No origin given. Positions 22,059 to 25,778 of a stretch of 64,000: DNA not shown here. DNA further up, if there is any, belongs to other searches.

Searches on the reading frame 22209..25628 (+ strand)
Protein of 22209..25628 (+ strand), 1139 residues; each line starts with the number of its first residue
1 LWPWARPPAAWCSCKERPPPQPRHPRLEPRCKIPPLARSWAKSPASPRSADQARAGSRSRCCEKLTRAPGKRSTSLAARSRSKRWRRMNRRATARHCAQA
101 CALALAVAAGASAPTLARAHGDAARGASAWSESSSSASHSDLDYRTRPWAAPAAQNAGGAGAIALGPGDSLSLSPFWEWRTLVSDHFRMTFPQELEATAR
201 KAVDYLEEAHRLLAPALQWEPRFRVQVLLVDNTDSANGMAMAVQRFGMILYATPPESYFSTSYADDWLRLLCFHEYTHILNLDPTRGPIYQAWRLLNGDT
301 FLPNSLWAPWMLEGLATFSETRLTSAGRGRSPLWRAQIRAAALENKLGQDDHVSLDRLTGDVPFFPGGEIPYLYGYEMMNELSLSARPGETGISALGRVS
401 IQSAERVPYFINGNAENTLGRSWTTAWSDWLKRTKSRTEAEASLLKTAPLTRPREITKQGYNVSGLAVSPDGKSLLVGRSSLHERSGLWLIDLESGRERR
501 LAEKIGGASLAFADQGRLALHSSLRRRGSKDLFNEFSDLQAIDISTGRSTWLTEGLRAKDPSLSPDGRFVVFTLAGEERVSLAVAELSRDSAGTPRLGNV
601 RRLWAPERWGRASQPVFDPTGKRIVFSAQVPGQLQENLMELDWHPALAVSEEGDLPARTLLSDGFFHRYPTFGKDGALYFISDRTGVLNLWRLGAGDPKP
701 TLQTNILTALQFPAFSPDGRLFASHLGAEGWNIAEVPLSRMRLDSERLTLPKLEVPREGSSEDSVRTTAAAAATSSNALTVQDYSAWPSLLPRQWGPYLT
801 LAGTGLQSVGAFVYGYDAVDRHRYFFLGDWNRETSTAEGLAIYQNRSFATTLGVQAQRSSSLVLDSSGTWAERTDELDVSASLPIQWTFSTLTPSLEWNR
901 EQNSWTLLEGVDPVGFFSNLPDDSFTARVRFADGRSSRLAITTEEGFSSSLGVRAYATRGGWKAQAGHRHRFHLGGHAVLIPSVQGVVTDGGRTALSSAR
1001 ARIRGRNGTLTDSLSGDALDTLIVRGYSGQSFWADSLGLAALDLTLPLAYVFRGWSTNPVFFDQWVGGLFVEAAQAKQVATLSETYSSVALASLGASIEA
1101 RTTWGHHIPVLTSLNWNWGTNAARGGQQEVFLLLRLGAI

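Call 29: search_protein_families(library=pfam, proteins=[window:22209-25628:+], max_evalue=0.00001)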
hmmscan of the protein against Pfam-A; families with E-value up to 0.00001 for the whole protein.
window:22209-25628:+ (1139 aa): 1 family
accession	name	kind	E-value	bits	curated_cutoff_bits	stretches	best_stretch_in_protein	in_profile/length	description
PF07676.18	PD40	-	1.5e-14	53.9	20.9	0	664-692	8-38/38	WD40-like Beta Propeller Repeat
